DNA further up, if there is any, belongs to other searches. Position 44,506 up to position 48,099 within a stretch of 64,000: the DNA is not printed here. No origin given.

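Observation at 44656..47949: STAND ATPase whose N-terminal cyclase-homology domain appears to have lost both metal-binding aspartates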

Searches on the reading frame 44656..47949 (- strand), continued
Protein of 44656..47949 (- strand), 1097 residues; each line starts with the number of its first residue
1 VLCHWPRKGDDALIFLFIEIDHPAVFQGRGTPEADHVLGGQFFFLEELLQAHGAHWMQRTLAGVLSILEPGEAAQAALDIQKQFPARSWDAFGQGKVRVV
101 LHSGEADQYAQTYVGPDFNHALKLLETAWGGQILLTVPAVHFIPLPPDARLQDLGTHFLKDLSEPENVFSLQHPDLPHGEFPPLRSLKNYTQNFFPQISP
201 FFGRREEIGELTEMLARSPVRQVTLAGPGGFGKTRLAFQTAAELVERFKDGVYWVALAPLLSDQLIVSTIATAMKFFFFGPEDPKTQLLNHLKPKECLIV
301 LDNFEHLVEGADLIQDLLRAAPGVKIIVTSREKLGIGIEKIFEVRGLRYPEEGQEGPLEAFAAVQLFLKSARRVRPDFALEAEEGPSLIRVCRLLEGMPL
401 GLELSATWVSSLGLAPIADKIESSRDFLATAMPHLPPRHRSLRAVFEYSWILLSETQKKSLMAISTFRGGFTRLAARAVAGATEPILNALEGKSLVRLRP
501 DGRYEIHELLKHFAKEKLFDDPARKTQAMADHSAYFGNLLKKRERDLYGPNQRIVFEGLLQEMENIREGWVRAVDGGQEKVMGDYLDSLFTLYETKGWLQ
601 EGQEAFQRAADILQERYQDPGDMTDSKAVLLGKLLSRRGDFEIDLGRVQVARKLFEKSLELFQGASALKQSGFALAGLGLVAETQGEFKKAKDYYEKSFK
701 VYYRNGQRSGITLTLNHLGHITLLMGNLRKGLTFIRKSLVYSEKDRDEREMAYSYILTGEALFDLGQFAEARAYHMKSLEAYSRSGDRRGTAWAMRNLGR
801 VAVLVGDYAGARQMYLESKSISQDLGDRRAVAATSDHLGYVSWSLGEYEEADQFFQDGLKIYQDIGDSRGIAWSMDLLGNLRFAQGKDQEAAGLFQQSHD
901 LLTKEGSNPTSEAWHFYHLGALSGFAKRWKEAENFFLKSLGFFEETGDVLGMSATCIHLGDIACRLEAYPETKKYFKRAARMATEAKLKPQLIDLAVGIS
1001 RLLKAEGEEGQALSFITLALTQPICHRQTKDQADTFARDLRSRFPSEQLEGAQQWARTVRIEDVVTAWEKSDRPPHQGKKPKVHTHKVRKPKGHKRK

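Call 16: find_homologous_proteins(query=window:44656-47913:-, max_evalue=1e-20)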
Query window:44656-47913:- (1085 aa): 7471 proteins with E <= 1e-20 among 8000 candidates; the best 120 are listed.
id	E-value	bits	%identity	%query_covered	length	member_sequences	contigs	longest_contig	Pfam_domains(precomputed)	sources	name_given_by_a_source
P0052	0.0e+0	2366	100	96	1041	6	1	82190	PF17874.8,PF00515.35,PF13424.13,PF13176.13,PF13428.13,PF13181.13,PF07719.24,PF00931.29,PF13374.13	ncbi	-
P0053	0.0e+0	1885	80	96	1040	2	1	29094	PF17874.8,PF00515.35,PF13424.13,PF13176.13,PF13428.13,PF13181.13,PF07719.24,PF00931.29,PF13191.13,PF13374.13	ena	-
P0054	0.0e+0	1654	67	100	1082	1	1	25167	PF13176.13,PF13428.13,PF00931.29,PF13191.13,PF13374.13,PF07721.21,PF17874.8,PF00515.35,PF13424.13,PF13432.13,PF13181.13,PF07719.24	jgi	jgi:predicted ATPase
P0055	0.0e+0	1338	56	98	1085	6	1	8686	PF14559.13,PF17874.8,PF00515.35,PF13424.13,PF13176.13,PF13428.13,PF13181.13,PF07719.24,PF13374.13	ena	-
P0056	0.0e+0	1336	56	97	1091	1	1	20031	PF17874.8,PF00515.35,PF13424.13,PF13176.13,PF13181.13,PF07719.24,PF13374.13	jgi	jgi:predicted ATPase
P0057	0.0e+0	1324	55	99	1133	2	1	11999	PF17874.8,PF00515.35,PF13424.13,PF13428.13,PF13181.13,PF07719.24,PF13191.13,PF13374.13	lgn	-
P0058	0.0e+0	1322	56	98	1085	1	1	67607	PF09976.16,PF13414.13,PF13176.13,PF13428.13,PF01637.25,PF00931.29,PF13374.13,PF07721.21,PF17874.8,PF00515.35,PF13424.13,PF14938.13,PF13432.13,PF13181.13,PF07719.24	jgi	jgi:predicted ATPase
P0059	0.0e+0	1314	56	98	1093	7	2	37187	PF13431.13,PF13176.13,PF13428.13,PF01637.25,PF00931.29,PF13191.13,PF13374.13,PF17874.8,PF00515.35,PF13424.13,PF13181.13,PF07719.24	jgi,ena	-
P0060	0.0e+0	1312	56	98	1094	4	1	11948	PF13414.13,PF13176.13,PF13428.13,PF01637.25,PF00931.29,PF13191.13,PF13374.13,PF17874.8,PF00515.35,PF13424.13,PF13181.13,PF07719.24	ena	-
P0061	0.0e+0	1299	54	98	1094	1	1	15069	PF09976.16,PF13414.13,PF13176.13,PF13428.13,PF01637.25,PF00931.29,PF13191.13,PF13374.13,PF07721.21,PF17874.8,PF00515.35,PF13424.13,PF13181.13,PF07719.24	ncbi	-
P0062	0.0e+0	1296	54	98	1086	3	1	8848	PF13176.13,PF13428.13,PF01637.25,PF00931.29,PF13191.13,PF13374.13,PF07721.21,PF17874.8,PF00515.35,PF13424.13,PF13181.13,PF07719.24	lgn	-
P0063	0.0e+0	1293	54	98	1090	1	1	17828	PF17874.8,PF13424.13,PF13428.13,PF01637.25,PF13181.13,PF07719.24,PF13191.13,PF13374.13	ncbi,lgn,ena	-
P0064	0.0e+0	1284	55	98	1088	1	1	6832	PF09976.16,PF13414.13,PF13176.13,PF13428.13,PF01637.25,PF00931.29,PF13191.13,PF13374.13,PF07721.21,PF17874.8,PF00515.35,PF13424.13,PF14938.13,PF13181.13,PF07719.24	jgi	jgi:predicted ATPase/predicted negative regulator of RcsB-dependent stress response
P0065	0.0e+0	1273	54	98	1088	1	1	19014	PF09976.16,PF13176.13,PF13428.13,PF01637.25,PF00931.29,PF13191.13,PF13374.13,PF07721.21,PF17874.8,PF00515.35,PF13424.13,PF13432.13,PF13181.13,PF07719.24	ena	-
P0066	0.0e+0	1262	54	100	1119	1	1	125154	PF17874.8,PF13424.13,PF07719.24,PF00931.29,PF13191.13,PF13374.13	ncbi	-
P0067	0.0e+0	1249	54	98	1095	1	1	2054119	PF13176.13,PF13428.13,PF01637.25,PF00931.29,PF13191.13,PF13374.13,PF07721.21,PF17874.8,PF00515.35,PF13424.13,PF13432.13,PF13181.13,PF07719.24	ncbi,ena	-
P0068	0.0e+0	1243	52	100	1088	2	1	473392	PF13176.13,PF13428.13,PF01637.25,PF00931.29,PF13374.13,PF07721.21,PF14559.13,PF17874.8,PF00515.35,PF13424.13,PF14938.13,PF13181.13,PF07719.24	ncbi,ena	-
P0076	0.0e+0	1185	51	98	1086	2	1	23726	PF13176.13,PF13428.13,PF01637.25,PF00931.29,PF13191.13,PF13374.13,PF14559.13,PF17874.8,PF00515.35,PF13424.13,PF14938.13,PF13432.13,PF13181.13,PF07719.24,PF13174.13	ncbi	-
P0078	0.0e+0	1071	46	97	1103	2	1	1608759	PF13176.13,PF24885.2,PF13428.13,PF00931.29,PF13191.13,PF13374.13,PF14559.13,PF17874.8,PF00515.35,PF13424.13,PF14938.13,PF13181.13,PF07719.24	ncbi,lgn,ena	-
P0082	0.0e+0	1063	47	97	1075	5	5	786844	PF13431.13,PF13414.13,PF13176.13,PF13428.13,PF00931.29,PF13374.13,PF07721.21,PF14559.13,PF17874.8,PF00515.35,PF13424.13,PF13181.13,PF07719.24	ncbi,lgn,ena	-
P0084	0.0e+0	1049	47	99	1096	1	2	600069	PF07721.21,PF17874.8,PF00515.35,PF13424.13,PF13428.13,PF13181.13,PF07719.24,PF00931.29,PF13374.13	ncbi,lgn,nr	ncbi:MAG TPA: tetratricopeptide repeat protein [bacterium]|nr:tetratricopeptide repeat protein [bact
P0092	4.3e-239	814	38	85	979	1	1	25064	PF25063.1,PF12862.14,PF21325.4,PF13176.13,PF24885.2,PF13428.13,PF00931.29,PF13191.13,PF13374.13,PF14559.13,PF10516.16,PF17874.8,PF00515.35,PF13424.13,PF14938.13,PF13432.13,PF00211.26,PF13181.13,PF07719.24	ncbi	-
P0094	1.2e-234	800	38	89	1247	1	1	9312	PF11823.14,PF13176.13,PF24885.2,PF13428.13,PF01637.25,PF13191.13,PF13374.13,PF07721.21,PF14559.13,PF17874.8,PF00515.35,PF13424.13,PF14938.13,PF13432.13,PF00211.26,PF13181.13,PF07719.24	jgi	-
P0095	2.2e-223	762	38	81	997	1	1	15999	PF12862.14,PF13176.13,PF13401.13,PF00931.29,PF13191.13,PF13374.13,PF07721.21,PF17874.8,PF00515.35,PF13424.13,PF13432.13,PF00211.26,PF13181.13,PF07719.24,PF13174.13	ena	-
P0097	3.5e-212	725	41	79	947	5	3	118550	PF13176.13,PF01637.25,PF00931.29,PF13191.13,PF13374.13,PF17874.8,PF00515.35,PF13424.13,PF14938.13,PF13432.13,PF00211.26,PF13181.13,PF07719.24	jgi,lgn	jgi:predicted ATPase/class 3 adenylate cyclase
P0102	2.0e-206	706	35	97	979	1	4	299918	PF12862.14,PF25872.1,PF13176.13,PF24885.2,PF13428.13,PF00931.29,PF13374.13,PF14559.13,PF10516.16,PF17874.8,PF00515.35,PF04212.25,PF13424.13,PF13432.13,PF00211.26,PF13181.13,PF07719.24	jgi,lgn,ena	-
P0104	8.4e-202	691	37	81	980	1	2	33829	PF13176.13,PF24885.2,PF13401.13,PF13428.13,PF01637.25,PF00931.29,PF13191.13,PF13374.13,PF25068.3,PF00515.35,PF13424.13,PF13432.13,PF00211.26,PF13181.13,PF07719.24,PF13174.13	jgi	jgi:predicted ATPase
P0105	1.2e-201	690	38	85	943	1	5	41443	PF14853.13,PF13176.13,PF24885.2,PF01637.25,PF00931.29,PF13191.13,PF13374.13,PF17874.8,PF00515.35,PF13424.13,PF00211.26,PF13181.13,PF07719.24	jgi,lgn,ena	-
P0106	1.4e-201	690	38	95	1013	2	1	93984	PF13431.13,PF12862.14,PF13176.13,PF24885.2,PF13428.13,PF13191.13,PF13374.13,PF07721.21,PF17874.8,PF00515.35,PF13424.13,PF13432.13,PF00211.26,PF13181.13,PF07719.24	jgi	-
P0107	2.0e-199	683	39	82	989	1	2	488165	PF13431.13,PF12862.14,PF13176.13,PF24885.2,PF13401.13,PF01637.25,PF00931.29,PF13191.13,PF13374.13,PF07721.21,PF17874.8,PF00515.35,PF13424.13,PF00211.26,PF13181.13,PF07719.24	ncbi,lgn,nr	ncbi:tetratricopeptide repeat protein [Candidatus Acetothermia bacterium]|nr:tetratricopeptide repea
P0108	5.6e-199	682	39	84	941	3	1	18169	PF25872.1,PF13176.13,PF13401.13,PF00931.29,PF13191.13,PF13374.13,PF07721.21,PF17874.8,PF00515.35,PF13424.13,PF00211.26,PF13181.13,PF07719.24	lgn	-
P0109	1.4e-197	677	37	84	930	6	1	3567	PF07720.19,PF13176.13,PF24885.2,PF13401.13,PF13428.13,PF01637.25,PF00931.29,PF13191.13,PF13374.13,PF14559.13,PF10516.16,PF17874.8,PF00515.35,PF13424.13,PF13432.13,PF00211.26,PF13181.13,PF07719.24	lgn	-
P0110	1.7e-197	677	37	83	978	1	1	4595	PF12862.14,PF13176.13,PF24885.2,PF13428.13,PF01637.25,PF00931.29,PF13374.13,PF17874.8,PF00515.35,PF13424.13,PF00211.26,PF13181.13,PF07719.24,PF13174.13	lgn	-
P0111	2.2e-197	676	37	94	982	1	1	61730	PF12862.14,PF13176.13,PF13401.13,PF01637.25,PF00931.29,PF13191.13,PF13374.13,PF17874.8,PF00515.35,PF13424.13,PF13432.13,PF00211.26,PF13181.13,PF07719.24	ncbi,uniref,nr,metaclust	ncbi:MAG: hypothetical protein A2Z21_04725 [Candidatus Fraserbacteria bacterium RBG_16_55_9]|uniref:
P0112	1.4e-196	674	37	85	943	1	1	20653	PF14853.13,PF13431.13,PF13176.13,PF24885.2,PF13428.13,PF01637.25,PF13191.13,PF13374.13,PF17874.8,PF00515.35,PF13424.13,PF00211.26,PF13181.13,PF07719.24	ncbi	-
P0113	2.1e-196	673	35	97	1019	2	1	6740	PF17874.8,PF00515.35,PF13424.13,PF13176.13,PF13401.13,PF00211.26,PF01637.25,PF07719.24,PF00931.29,PF13191.13,PF13374.13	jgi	jgi:predicted ATPase/class 3 adenylate cyclase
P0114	1.7e-195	670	35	97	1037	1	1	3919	PF25872.1,PF13176.13,PF13401.13,PF00931.29,PF13191.13,PF13374.13,PF17874.8,PF00515.35,PF13424.13,PF00211.26,PF13181.13,PF07719.24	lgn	-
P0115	2.3e-195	670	36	97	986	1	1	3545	PF12862.14,PF13176.13,PF24885.2,PF01637.25,PF00931.29,PF13191.13,PF13374.13,PF17874.8,PF00515.35,PF13424.13,PF13432.13,PF00211.26,PF13181.13,PF07719.24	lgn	-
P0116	2.9e-194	666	36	96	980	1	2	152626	PF12862.14,PF13176.13,PF13401.13,PF13428.13,PF00931.29,PF13191.13,PF13374.13,PF07721.21,PF17874.8,PF00515.35,PF13424.13,PF13432.13,PF00211.26,PF13181.13,PF07719.24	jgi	jgi:predicted ATPase/class 3 adenylate cyclase/uncharacterized protein HemY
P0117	2.8e-193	663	40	81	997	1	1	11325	PF12862.14,PF13176.13,PF00931.29,PF13191.13,PF13374.13,PF07721.21,PF17874.8,PF00515.35,PF13424.13,PF13432.13,PF00211.26,PF13181.13,PF07719.24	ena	-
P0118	2.4e-192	660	41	79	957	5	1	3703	PF13431.13,PF12862.14,PF13176.13,PF01637.25,PF00931.29,PF13191.13,PF13374.13,PF07721.21,PF17874.8,PF00515.35,PF13424.13,PF13432.13,PF00211.26,PF13181.13,PF07719.24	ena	-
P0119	4.6e-192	659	34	97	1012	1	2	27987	PF13431.13,PF25872.1,PF13176.13,PF13428.13,PF01637.25,PF00931.29,PF13191.13,PF13374.13,PF17874.8,PF00515.35,PF13424.13,PF00211.26,PF13181.13,PF07719.24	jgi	jgi:predicted ATPase/class 3 adenylate cyclase/Tfp pilus assembly protein PilF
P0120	3.3e-191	656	40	79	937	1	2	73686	PF25872.1,PF13176.13,PF13401.13,PF00931.29,PF13191.13,PF13374.13,PF17874.8,PF00515.35,PF04212.25,PF13424.13,PF00211.26,PF13181.13,PF07719.24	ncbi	-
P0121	4.9e-191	655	38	82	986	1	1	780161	PF25872.1,PF13176.13,PF00931.29,PF13191.13,PF13374.13,PF07721.21,PF17874.8,PF00515.35,PF13424.13,PF13432.13,PF00211.26,PF13181.13,PF07719.24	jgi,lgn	jgi:predicted ATPase/class 3 adenylate cyclase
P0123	2.3e-190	653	35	82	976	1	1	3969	PF25872.1,PF13176.13,PF24885.2,PF13401.13,PF13428.13,PF01637.25,PF00931.29,PF13191.13,PF13374.13,PF14559.13,PF17874.8,PF00515.35,PF13424.13,PF14938.13,PF13432.13,PF00211.26,PF13181.13,PF07719.24,PF13174.13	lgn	-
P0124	6.9e-190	652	36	83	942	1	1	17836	PF13431.13,PF13176.13,PF24885.2,PF13428.13,PF01637.25,PF00931.29,PF13191.13,PF13374.13,PF07721.21,PF14559.13,PF17874.8,PF00515.35,PF13424.13,PF00211.26,PF13181.13,PF07719.24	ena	-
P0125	9.3e-190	651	33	97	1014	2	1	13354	PF13431.13,PF13176.13,PF24885.2,PF13401.13,PF13428.13,PF01637.25,PF00931.29,PF13191.13,PF13374.13,PF14559.13,PF17874.8,PF00515.35,PF13424.13,PF00211.26,PF13181.13,PF07719.24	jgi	jgi:predicted ATPase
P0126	2.1e-189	650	40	81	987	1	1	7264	PF25872.1,PF13176.13,PF24885.2,PF13401.13,PF00931.29,PF13191.13,PF13374.13,PF17874.8,PF00515.35,PF13424.13,PF00211.26,PF13181.13,PF07719.24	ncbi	-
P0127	9.1e-189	648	35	82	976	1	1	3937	PF25872.1,PF13176.13,PF24885.2,PF13401.13,PF13428.13,PF01637.25,PF00931.29,PF13191.13,PF13374.13,PF14559.13,PF17874.8,PF00515.35,PF13424.13,PF14938.13,PF13432.13,PF00211.26,PF13181.13,PF07719.24,PF13174.13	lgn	-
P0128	5.7e-188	645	36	80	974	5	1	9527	PF14853.13,PF13176.13,PF24885.2,PF13401.13,PF13428.13,PF00931.29,PF13191.13,PF13374.13,PF07721.21,PF14559.13,PF17874.8,PF00515.35,PF13424.13,PF13432.13,PF00211.26,PF13181.13,PF07719.24,PF13174.13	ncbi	-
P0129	6.0e-188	645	34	97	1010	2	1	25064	PF25872.1,PF13176.13,PF24885.2,PF00931.29,PF13374.13,PF14559.13,PF17874.8,PF00515.35,PF13424.13,PF00211.26,PF13181.13,PF07719.24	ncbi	-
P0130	1.4e-187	644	38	81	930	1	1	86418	PF25872.1,PF13401.13,PF01637.25,PF00931.29,PF13191.13,PF13374.13,PF17874.8,PF00515.35,PF05729.19,PF13424.13,PF00211.26,PF13181.13,PF07719.24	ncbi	-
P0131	1.5e-187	644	37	84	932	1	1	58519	PF13431.13,PF25872.1,PF13176.13,PF13401.13,PF00931.29,PF13191.13,PF13374.13,PF07721.21,PF17874.8,PF00515.35,PF04212.25,PF05729.19,PF13424.13,PF00211.26,PF13181.13,PF07719.24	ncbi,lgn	-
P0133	2.2e-187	643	34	97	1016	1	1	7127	PF13431.13,PF13176.13,PF24885.2,PF13401.13,PF13428.13,PF01637.25,PF00931.29,PF13191.13,PF13374.13,PF07721.21,PF17874.8,PF00515.35,PF13424.13,PF14938.13,PF13432.13,PF00211.26,PF13181.13,PF07719.24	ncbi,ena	-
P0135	1.3e-186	641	40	75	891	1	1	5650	PF13176.13,PF13401.13,PF00931.29,PF13374.13,PF07721.21,PF17874.8,PF00515.35,PF13424.13,PF13432.13,PF00211.26,PF13181.13,PF07719.24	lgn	-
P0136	5.0e-186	639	35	76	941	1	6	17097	PF17874.8,PF00515.35,PF13424.13,PF13176.13,PF24885.2,PF00211.26,PF13181.13,PF07719.24,PF13374.13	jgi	jgi:predicted ATPase/class 3 adenylate cyclase/Tfp pilus assembly protein PilF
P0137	2.3e-185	637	39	80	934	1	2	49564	PF00515.35,PF13424.13,PF13176.13,PF00211.26,PF07719.24,PF13191.13,PF13374.13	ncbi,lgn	-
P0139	1.2e-184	634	34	96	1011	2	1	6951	PF13431.13,PF25872.1,PF13176.13,PF24885.2,PF13428.13,PF00931.29,PF13191.13,PF13374.13,PF17874.8,PF00515.35,PF13424.13,PF14938.13,PF00211.26,PF13181.13,PF07719.24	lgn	-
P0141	7.2e-184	632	34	97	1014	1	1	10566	PF17874.8,PF00515.35,PF13424.13,PF13176.13,PF24885.2,PF00211.26,PF13181.13,PF07719.24,PF00931.29,PF13191.13,PF13374.13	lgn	-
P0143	1.6e-183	631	37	84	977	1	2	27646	PF14853.13,PF25872.1,PF13176.13,PF24885.2,PF13401.13,PF13428.13,PF00931.29,PF13374.13,PF14559.13,PF17874.8,PF00515.35,PF13424.13,PF13432.13,PF00211.26,PF13181.13,PF07719.24,PF13174.13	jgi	jgi:predicted ATPase/Tfp pilus assembly protein PilF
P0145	9.3e-183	628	32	97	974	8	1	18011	PF14853.13,PF13431.13,PF12862.14,PF13176.13,PF24885.2,PF13401.13,PF13428.13,PF00931.29,PF13191.13,PF13374.13,PF07721.21,PF14559.13,PF17874.8,PF00515.35,PF13424.13,PF13432.13,PF00211.26,PF13181.13,PF07719.24,PF13174.13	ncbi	ncbi:MAG: tetratricopeptide repeat protein [bacterium]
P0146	3.2e-182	626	35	96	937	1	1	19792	PF25872.1,PF13176.13,PF13401.13,PF01637.25,PF00931.29,PF13191.13,PF13374.13,PF07721.21,PF17874.8,PF00515.35,PF05729.19,PF13424.13,PF00211.26,PF13181.13,PF07719.24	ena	-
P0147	3.3e-182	626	34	95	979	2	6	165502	PF25872.1,PF13176.13,PF24885.2,PF13401.13,PF00931.29,PF13374.13,PF17874.8,PF00515.35,PF13424.13,PF00211.26,PF13181.13,PF07719.24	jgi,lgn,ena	-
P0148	1.0e-181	624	36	79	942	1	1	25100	PF13431.13,PF13176.13,PF24885.2,PF13401.13,PF13428.13,PF01637.25,PF00931.29,PF13191.13,PF13374.13,PF17874.8,PF00515.35,PF13424.13,PF13432.13,PF00211.26,PF13181.13,PF07719.24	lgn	-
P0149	2.4e-181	623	35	82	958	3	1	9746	PF13431.13,PF13176.13,PF24885.2,PF13401.13,PF13428.13,PF01637.25,PF13374.13,PF14559.13,PF25068.3,PF26725.1,PF17874.8,PF00515.35,PF04212.25,PF13424.13,PF14938.13,PF13432.13,PF00211.26,PF13181.13,PF07719.24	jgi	-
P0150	5.7e-181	622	36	81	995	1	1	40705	PF25063.1,PF13431.13,PF13176.13,PF24885.2,PF13401.13,PF13428.13,PF00931.29,PF13191.13,PF13374.13,PF07721.21,PF14559.13,PF17874.8,PF00515.35,PF12895.14,PF13424.13,PF14938.13,PF00211.26,PF13181.13,PF07719.24,PF13174.13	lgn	-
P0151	1.1e-180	621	35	82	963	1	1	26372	PF13431.13,PF12862.14,PF13176.13,PF24885.2,PF13401.13,PF13428.13,PF01637.25,PF00931.29,PF13191.13,PF13374.13,PF17874.8,PF00515.35,PF13424.13,PF13432.13,PF00211.26,PF13181.13,PF07719.24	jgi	jgi:predicted ATPase/class 3 adenylate cyclase/Tfp pilus assembly protein PilF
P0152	5.4e-180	619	33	97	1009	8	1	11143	PF25872.1,PF13176.13,PF24885.2,PF13401.13,PF13428.13,PF01637.25,PF00931.29,PF13191.13,PF13374.13,PF14559.13,PF17874.8,PF00515.35,PF13424.13,PF14938.13,PF13432.13,PF00211.26,PF13181.13,PF07719.24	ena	-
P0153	6.6e-180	619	36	82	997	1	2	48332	PF13176.13,PF24885.2,PF13428.13,PF00931.29,PF13374.13,PF14559.13,PF17874.8,PF00515.35,PF13424.13,PF13432.13,PF00211.26,PF13181.13,PF07719.24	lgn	-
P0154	1.3e-179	618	40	79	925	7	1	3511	PF25872.1,PF13176.13,PF13401.13,PF01637.25,PF13191.13,PF13374.13,PF17874.8,PF00515.35,PF05729.19,PF13424.13,PF00211.26,PF13181.13,PF07719.24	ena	-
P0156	5.2e-178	612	34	98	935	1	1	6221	PF13176.13,PF13401.13,PF01637.25,PF00931.29,PF13191.13,PF13374.13,PF17874.8,PF00515.35,PF05729.19,PF13424.13,PF00211.26,PF13181.13,PF07719.24,PF13174.13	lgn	-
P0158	1.0e-177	611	37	80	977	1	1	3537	PF25872.1,PF13176.13,PF24885.2,PF13401.13,PF13428.13,PF01637.25,PF00931.29,PF13191.13,PF13374.13,PF07721.21,PF17874.8,PF00515.35,PF13424.13,PF00211.26,PF13181.13,PF07719.24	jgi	jgi:predicted ATPase/class 3 adenylate cyclase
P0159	1.5e-177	611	37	79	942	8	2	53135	PF13431.13,PF13176.13,PF24885.2,PF13401.13,PF13428.13,PF01637.25,PF00931.29,PF13191.13,PF13374.13,PF17874.8,PF00515.35,PF13424.13,PF00211.26,PF13181.13,PF07719.24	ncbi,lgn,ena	-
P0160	2.4e-177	610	36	81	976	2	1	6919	PF12862.14,PF13176.13,PF24885.2,PF13401.13,PF13428.13,PF00931.29,PF13191.13,PF13374.13,PF17874.8,PF00515.35,PF13424.13,PF00211.26,PF13181.13,PF07719.24,PF13174.13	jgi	-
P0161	2.6e-177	610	35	81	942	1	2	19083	PF13176.13,PF24885.2,PF13428.13,PF01637.25,PF00931.29,PF13191.13,PF13374.13,PF17874.8,PF00515.35,PF13424.13,PF00211.26,PF13181.13,PF07719.24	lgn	-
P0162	3.2e-177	610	36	82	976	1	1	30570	PF25872.1,PF13176.13,PF24885.2,PF13401.13,PF13428.13,PF01637.25,PF00931.29,PF13191.13,PF13374.13,PF17874.8,PF00515.35,PF13424.13,PF14938.13,PF00211.26,PF13181.13,PF07719.24,PF13174.13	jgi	jgi:predicted ATPase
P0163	5.0e-177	609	37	78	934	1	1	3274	PF10602.16,PF13431.13,PF25872.1,PF13176.13,PF24885.2,PF13428.13,PF01637.25,PF00931.29,PF13191.13,PF13374.13,PF14559.13,PF17874.8,PF00515.35,PF13424.13,PF14938.13,PF13432.13,PF00211.26,PF13181.13,PF07719.24,PF13174.13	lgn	-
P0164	5.1e-177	609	37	79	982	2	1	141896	PF13431.13,PF12862.14,PF13176.13,PF24885.2,PF13401.13,PF13428.13,PF00931.29,PF13191.13,PF13374.13,PF17874.8,PF00515.35,PF13424.13,PF13432.13,PF00211.26,PF13181.13,PF07719.24,PF13174.13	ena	-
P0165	6.6e-176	605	35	86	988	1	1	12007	PF13431.13,PF13428.13,PF00931.29,PF13191.13,PF13374.13,PF14559.13,PF17874.8,PF00515.35,PF12895.14,PF13424.13,PF13432.13,PF00211.26,PF13181.13,PF07719.24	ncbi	ncbi:MAG: tetratricopeptide repeat protein [candidate division WOR-3 bacterium]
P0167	3.5e-175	603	33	94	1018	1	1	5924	PF12862.14,PF13176.13,PF13428.13,PF00931.29,PF13191.13,PF13374.13,PF07721.21,PF17874.8,PF00515.35,PF13424.13,PF28559.1,PF14938.13,PF00211.26,PF13181.13,PF07719.24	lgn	-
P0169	1.6e-174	601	34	97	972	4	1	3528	PF21325.4,PF13176.13,PF24885.2,PF13401.13,PF00931.29,PF13191.13,PF13374.13,PF17874.8,PF00515.35,PF13424.13,PF00211.26,PF13181.13,PF07719.24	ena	-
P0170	2.0e-174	600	37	77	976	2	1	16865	PF25063.1,PF13431.13,PF13176.13,PF24885.2,PF13401.13,PF13428.13,PF00931.29,PF13191.13,PF13374.13,PF14559.13,PF17874.8,PF00515.35,PF13424.13,PF28559.1,PF13432.13,PF00211.26,PF13181.13,PF07719.24,PF13174.13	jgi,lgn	-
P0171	8.2e-174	598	38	81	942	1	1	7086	PF12862.14,PF13176.13,PF13401.13,PF00931.29,PF13374.13,PF07721.21,PF17874.8,PF00515.35,PF13424.13,PF00211.26,PF13181.13,PF07719.24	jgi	jgi:predicted ATPase/class 3 adenylate cyclase/uncharacterized protein HemY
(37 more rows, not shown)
